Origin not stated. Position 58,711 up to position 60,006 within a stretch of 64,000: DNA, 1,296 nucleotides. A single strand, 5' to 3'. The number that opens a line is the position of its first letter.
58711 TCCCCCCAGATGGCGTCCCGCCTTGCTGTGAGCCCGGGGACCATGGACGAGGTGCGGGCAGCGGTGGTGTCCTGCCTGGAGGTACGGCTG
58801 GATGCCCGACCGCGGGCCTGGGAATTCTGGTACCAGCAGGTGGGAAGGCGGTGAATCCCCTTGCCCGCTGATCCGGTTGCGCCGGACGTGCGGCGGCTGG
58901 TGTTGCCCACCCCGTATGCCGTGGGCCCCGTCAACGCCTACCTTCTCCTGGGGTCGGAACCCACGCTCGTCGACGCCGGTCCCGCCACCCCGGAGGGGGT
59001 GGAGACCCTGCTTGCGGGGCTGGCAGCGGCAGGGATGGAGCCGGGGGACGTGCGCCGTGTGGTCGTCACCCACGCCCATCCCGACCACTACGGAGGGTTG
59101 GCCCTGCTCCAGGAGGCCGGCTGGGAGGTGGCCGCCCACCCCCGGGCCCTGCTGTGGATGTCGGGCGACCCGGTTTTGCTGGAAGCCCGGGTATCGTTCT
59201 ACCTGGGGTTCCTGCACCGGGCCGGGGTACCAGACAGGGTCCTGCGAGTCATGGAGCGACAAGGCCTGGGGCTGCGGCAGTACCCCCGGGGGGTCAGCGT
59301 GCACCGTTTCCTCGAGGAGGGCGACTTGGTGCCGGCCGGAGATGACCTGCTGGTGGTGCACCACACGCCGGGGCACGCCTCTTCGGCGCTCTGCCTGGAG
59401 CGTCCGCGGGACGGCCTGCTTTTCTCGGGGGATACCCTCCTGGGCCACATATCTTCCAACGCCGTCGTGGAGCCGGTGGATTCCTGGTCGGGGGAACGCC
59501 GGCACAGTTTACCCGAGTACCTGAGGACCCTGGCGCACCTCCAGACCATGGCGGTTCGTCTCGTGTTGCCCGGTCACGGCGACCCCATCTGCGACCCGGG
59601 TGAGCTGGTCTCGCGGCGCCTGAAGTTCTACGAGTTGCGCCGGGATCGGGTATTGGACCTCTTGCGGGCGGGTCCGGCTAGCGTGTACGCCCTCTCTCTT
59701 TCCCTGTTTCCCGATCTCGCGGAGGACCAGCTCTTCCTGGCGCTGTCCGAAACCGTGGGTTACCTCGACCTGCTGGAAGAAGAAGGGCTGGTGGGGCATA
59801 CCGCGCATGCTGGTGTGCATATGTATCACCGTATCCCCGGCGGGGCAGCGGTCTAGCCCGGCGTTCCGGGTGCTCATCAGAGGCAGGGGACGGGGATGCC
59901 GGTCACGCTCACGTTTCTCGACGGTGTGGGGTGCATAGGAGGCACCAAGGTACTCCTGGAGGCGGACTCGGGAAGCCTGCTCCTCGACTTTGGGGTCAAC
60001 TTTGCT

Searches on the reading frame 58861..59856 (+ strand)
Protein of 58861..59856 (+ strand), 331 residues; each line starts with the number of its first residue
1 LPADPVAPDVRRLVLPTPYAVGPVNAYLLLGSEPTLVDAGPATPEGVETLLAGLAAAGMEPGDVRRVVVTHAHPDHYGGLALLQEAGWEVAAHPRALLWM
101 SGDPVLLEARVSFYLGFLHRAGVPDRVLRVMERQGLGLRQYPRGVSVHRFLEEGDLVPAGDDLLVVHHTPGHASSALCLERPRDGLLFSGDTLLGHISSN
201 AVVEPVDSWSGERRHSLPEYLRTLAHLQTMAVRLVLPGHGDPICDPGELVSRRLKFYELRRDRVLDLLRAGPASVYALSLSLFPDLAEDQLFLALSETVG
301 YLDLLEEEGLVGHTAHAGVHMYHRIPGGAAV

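Call 26: search_protein_families(library=pfam, proteins=[window:58861-59856:+], max_evalue=0.000001)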
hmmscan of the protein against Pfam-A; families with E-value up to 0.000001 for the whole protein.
window:58861-59856:+ (331 aa): 1 family
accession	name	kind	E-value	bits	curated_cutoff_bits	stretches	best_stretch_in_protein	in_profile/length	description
PF00753.33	Lactamase_B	-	1.4e-29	103.9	22.7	1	21-239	3-196/196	Metallo-beta-lactamase superfamily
